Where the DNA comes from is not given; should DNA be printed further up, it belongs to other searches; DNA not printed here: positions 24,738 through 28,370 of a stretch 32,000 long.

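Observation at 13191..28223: Giant polymorphic-toxin architecture with no recognisable secretion-system marker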

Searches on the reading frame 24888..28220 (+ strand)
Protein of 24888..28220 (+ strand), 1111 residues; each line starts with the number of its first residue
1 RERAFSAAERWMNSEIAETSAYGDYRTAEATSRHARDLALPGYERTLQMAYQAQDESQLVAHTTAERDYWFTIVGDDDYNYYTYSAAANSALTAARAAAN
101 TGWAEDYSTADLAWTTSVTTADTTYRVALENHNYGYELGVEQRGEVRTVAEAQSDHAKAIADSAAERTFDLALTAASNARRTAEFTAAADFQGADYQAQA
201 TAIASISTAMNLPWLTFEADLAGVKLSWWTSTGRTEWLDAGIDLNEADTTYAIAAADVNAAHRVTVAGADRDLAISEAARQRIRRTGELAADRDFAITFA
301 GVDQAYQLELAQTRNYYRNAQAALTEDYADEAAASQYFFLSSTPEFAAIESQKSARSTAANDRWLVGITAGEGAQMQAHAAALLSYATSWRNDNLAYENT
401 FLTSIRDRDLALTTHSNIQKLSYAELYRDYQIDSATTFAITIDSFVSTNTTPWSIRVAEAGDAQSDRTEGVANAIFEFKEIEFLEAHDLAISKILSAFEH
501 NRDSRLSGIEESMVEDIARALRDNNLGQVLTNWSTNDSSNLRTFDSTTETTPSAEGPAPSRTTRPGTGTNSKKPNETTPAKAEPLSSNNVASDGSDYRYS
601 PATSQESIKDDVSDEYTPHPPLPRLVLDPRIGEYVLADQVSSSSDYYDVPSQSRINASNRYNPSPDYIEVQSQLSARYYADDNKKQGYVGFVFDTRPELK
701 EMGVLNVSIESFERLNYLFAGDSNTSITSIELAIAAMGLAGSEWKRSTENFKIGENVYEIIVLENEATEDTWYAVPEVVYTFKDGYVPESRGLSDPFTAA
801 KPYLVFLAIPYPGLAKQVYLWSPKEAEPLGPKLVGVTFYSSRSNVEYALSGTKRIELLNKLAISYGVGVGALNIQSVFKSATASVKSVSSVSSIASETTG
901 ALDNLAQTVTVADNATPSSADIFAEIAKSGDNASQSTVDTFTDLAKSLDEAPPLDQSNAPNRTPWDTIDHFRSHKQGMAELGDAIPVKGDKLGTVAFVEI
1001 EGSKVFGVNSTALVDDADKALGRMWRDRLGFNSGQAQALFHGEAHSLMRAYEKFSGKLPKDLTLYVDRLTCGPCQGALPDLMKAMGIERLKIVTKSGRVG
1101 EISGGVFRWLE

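Call 34: search_protein_representatives(protein=window:24888-28220:+)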
Query: 1111 residues. Proteins with E-value up to 0.001 (for the whole library): 210; up to 1e-10: 92; up to 1e-30: 16. The best 150 are listed.
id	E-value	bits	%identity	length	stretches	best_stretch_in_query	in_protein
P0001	3.8e-63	230.6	72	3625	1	957-1111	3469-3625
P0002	2.5e-59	217.9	76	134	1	978-1111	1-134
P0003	5.0e-47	177.2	56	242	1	964-1111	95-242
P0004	3.5e-44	167.8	59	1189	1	962-1099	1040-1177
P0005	8.3e-44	166.6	57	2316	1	949-1099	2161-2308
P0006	9.1e-43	163.1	84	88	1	1024-1110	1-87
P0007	7.6e-42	160.1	53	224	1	952-1108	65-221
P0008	3.8e-40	154.4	57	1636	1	963-1100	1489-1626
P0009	1.4e-39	152.6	51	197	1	942-1107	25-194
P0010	1.8e-39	152.2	53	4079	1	954-1111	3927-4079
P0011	1.1e-37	146.3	53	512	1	964-1107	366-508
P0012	1.1e-35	139.7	50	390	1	961-1109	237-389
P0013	1.6e-35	139.2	50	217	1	962-1098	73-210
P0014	2.2e-32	128.8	49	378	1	963-1106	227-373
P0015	4.9e-32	127.6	27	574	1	5-486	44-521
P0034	1.6e-21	92.8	29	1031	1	139-580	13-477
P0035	2.0e-21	92.5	51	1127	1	967-1098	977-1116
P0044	2.8e-18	82.0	31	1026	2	11-406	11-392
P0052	4.6e-16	74.7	30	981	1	53-345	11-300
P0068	7.7e-14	67.3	26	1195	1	56-477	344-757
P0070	1.5e-13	66.4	29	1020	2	11-392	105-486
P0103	2.0e-09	52.7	27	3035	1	38-319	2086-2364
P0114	1.3e-08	50.1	36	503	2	688-791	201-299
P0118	2.1e-08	49.4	26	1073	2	98-560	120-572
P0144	4.9e-06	41.5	26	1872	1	25-474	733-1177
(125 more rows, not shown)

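Call 37: search_protein_families(library=pfam, proteins=[P0034, P0044, P0052, P0068, P0070, P0118, P0144, P0114, P0035], max_evalue=0.05)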
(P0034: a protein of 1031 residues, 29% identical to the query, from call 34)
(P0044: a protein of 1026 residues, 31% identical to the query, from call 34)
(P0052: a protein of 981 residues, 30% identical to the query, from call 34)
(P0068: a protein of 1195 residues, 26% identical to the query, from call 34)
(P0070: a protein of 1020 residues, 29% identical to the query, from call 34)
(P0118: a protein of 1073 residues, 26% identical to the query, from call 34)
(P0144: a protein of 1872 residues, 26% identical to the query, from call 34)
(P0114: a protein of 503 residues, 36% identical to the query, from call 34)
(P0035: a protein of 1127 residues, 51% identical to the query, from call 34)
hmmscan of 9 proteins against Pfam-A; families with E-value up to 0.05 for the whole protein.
P0034 (1031 aa): 0 families

P0044 (1026 aa): 0 families

P0052 (981 aa): 0 families

P0068 (1195 aa): 1 family
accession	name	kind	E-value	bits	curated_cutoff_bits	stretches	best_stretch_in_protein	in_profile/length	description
PF14412.12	AHH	-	2e-08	34.6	22.3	1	1088-1164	12-95/111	A nuclease family of the HNH/ENDO VII superfamily with conserved AHH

P0070 (1020 aa): 0 families

P0118 (1073 aa): 0 families

P0144 (1872 aa): 1 family
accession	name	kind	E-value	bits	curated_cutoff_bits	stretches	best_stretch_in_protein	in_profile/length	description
PF15538.12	Ntox46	-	4.6e-05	23.9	25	1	1717-1740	1-24/157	Bacterial toxin 46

P0114 (503 aa): 0 families

P0035 (1127 aa): 3 families
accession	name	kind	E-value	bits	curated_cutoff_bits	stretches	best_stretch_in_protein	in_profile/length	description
PF14437.12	MafB19-deam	-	7.1e-08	32.9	27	1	1013-1094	34-87/142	MafB19-like deaminase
PF00383.29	dCMP_cyt_deam_1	-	0.0016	18.7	25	1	1055-1098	50-92/102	Cytidine and deoxycytidylate deaminase zinc-binding region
PF14439.12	Bd3614-deam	-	0.026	15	38.5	0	1039-1101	17-79/113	Bd3614-like deaminase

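Call 47: find_encoding_contigs(protein=P0103, flank=10000, max_places=3)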
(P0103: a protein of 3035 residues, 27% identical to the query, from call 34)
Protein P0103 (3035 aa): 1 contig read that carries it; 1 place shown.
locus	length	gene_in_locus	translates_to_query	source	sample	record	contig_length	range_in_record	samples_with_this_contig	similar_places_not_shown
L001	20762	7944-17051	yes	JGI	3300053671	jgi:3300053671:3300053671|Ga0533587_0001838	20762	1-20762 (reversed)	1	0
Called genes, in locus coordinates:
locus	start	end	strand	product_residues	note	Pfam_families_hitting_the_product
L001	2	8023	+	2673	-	?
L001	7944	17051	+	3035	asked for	PF13620:CarboxypepD_reg (faint), PF19077:Big_13 (faint)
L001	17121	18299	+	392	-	PF07591:PT-HINT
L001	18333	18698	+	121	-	-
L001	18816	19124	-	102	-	-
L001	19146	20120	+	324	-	PF01408:GFO_IDH_MocA, PF19858:OxRdtase_C, PF22725:GFO_IDH_MocA_C3 (faint)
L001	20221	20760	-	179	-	?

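Call 48: find_encoding_contigs(protein=P0001, flank=10000, max_places=3)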
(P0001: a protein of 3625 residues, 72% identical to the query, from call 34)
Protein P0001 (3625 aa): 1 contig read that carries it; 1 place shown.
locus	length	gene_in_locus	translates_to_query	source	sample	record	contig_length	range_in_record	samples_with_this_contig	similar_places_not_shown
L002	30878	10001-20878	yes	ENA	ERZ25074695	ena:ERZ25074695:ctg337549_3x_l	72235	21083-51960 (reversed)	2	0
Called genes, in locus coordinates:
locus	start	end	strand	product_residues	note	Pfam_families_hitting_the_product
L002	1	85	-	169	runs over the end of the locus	-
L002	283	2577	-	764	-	PF00501:AMP-binding, PF00550:PP-binding (weak)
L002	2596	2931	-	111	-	-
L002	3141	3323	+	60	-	-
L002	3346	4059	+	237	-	-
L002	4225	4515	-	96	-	-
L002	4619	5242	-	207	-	-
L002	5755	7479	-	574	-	PF00045:Hemopexin (weak)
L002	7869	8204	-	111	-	-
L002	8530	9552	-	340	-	PF00990:GGDEF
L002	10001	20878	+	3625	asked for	PF03160:Calx-beta, PF04151:PPC (weak), PF03160:Calx-beta, PF14437:MafB19-deam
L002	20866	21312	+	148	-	-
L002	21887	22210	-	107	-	-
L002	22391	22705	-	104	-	-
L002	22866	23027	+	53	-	-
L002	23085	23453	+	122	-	-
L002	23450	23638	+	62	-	PF11211:DUF2997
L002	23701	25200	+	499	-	PF00004:AAA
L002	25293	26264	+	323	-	-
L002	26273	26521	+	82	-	-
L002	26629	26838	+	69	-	-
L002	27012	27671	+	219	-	-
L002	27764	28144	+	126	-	-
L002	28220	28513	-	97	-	-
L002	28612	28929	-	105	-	-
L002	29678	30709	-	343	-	-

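Call 49: find_encoding_contigs(protein=P0068, flank=10000, max_places=3)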
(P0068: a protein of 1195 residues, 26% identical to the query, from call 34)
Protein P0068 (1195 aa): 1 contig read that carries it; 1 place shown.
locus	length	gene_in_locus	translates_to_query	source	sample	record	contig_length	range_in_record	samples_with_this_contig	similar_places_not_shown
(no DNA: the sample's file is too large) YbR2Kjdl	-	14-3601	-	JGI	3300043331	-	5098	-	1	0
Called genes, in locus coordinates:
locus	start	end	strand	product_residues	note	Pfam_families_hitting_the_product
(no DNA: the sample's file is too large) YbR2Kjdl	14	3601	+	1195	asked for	PF14412:AHH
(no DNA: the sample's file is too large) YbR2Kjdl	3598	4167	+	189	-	PF07791:Imm11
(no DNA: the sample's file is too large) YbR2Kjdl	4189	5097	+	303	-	?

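Call 50: find_encoding_contigs(protein=P0144, flank=10000, max_places=3)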
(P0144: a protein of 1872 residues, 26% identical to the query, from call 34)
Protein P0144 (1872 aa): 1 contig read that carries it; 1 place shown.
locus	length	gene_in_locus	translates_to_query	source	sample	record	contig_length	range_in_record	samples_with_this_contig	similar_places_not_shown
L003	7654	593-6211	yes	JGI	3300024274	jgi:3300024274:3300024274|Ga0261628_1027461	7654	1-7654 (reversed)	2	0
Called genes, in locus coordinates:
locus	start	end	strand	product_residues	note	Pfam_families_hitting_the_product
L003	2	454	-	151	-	?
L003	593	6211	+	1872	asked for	-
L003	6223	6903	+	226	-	-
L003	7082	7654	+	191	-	?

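Call 63: find_encoding_contigs(protein=P0035, flank=10000, max_places=2)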
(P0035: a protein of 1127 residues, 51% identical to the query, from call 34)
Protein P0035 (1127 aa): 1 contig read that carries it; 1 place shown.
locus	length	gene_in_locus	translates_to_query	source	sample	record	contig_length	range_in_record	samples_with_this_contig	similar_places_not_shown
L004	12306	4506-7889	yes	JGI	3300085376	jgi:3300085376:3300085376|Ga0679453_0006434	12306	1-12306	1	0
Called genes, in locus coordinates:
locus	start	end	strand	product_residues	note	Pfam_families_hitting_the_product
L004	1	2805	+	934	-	?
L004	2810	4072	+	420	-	-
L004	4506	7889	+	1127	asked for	PF14437:MafB19-deam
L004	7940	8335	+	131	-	-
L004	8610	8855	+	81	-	PF01797:Y1_Tnp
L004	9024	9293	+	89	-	-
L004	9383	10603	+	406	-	PF14412:AHH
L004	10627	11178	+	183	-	PF07791:Imm11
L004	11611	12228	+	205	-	-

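Call 64: find_encoding_contigs(protein=P0118, flank=10000, max_places=2)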
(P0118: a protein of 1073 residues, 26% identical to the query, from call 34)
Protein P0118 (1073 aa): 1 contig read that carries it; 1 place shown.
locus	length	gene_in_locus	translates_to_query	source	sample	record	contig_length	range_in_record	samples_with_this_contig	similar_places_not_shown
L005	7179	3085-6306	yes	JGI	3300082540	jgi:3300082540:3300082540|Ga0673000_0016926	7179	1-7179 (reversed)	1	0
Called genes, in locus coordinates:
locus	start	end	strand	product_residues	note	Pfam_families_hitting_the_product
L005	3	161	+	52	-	?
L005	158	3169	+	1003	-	PF22904:NOMO1-like_2nd (faint), PF19077:Big_13 (weak)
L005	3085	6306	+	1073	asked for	-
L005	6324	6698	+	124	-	-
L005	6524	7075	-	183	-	-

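Call 65: find_encoding_contigs(protein=P0044, flank=10000, max_places=2)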
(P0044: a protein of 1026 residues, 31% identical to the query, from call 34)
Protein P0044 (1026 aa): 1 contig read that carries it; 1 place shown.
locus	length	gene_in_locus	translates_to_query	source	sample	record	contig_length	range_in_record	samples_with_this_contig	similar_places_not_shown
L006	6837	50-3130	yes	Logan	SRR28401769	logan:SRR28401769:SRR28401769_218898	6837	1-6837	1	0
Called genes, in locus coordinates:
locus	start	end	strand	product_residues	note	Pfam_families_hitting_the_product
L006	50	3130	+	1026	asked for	-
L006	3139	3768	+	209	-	-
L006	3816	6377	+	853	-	-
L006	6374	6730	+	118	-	-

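Call 67: search_protein_families(library=pfam, proteins=[L001:17121-18296:+, L006:3816-6374:+, L006:3139-3765:+, L004:7940-8332:+, L005:6324-6695:+, L003:6223-6900:+, L002:20866-21309:+, L006:6374-6727:+, L001:18333-18695:+], max_evalue=0.5)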
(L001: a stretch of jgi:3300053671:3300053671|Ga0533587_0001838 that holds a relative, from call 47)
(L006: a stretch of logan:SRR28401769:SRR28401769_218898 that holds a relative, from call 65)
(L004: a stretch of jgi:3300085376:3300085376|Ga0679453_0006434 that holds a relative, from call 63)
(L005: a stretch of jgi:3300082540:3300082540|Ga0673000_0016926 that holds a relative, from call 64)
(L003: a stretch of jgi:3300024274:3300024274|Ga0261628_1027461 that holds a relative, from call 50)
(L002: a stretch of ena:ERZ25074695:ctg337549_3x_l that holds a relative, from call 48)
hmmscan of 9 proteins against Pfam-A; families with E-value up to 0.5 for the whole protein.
L001:17121-18296:+ (392 aa): 1 family
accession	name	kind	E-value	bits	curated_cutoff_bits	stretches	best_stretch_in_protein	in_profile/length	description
PF07591.16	PT-HINT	-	1.7e-09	38.5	27.7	1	167-260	36-136/137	Pretoxin HINT domain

L006:3816-6374:+ (853 aa): 0 families

L006:3139-3765:+ (209 aa): 2 families
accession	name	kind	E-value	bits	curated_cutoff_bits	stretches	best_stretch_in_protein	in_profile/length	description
PF05401.17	NodS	-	0.0036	17.6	24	1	118-199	54-134/201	Nodulation protein S (NodS)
PF13084.11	DUF3943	-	0.2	12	27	1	42-107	18-84/108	Domain of unknown function (DUF3943)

L004:7940-8332:+ (131 aa): 1 family
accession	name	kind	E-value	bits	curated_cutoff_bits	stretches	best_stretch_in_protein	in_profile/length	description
PF24955.1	DrmE_N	-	0.058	13.3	27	1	36-87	53-108/205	DrmE-like N-terminal domain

L005:6324-6695:+ (124 aa): 1 family
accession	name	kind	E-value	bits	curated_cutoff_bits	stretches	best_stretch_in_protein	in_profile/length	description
PF13050.11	DUF3911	-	0.18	12.5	25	1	46-97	12-64/78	Protein of unknown function (DUF3911)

L003:6223-6900:+ (226 aa): 0 families

L002:20866-21309:+ (148 aa): 1 family
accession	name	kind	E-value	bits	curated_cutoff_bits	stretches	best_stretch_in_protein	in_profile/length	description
PF10309.14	NCBP3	-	0.13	12.6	28.9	1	129-145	28-44/59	Nuclear cap-binding protein subunit 3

L006:6374-6727:+ (118 aa): 1 family
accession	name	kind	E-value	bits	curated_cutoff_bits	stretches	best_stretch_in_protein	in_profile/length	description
PF12481.13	DUF3700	-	0.18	11.7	27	1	35-99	71-133/228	Aluminium induced protein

L001:18333-18695:+ (121 aa): 1 family
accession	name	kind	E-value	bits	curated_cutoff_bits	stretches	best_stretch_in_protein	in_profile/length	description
PF17940.6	TetR_C_31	-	0.064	13.9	27.4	0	12-53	38-78/107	Tetracyclin repressor-like, C-terminal domain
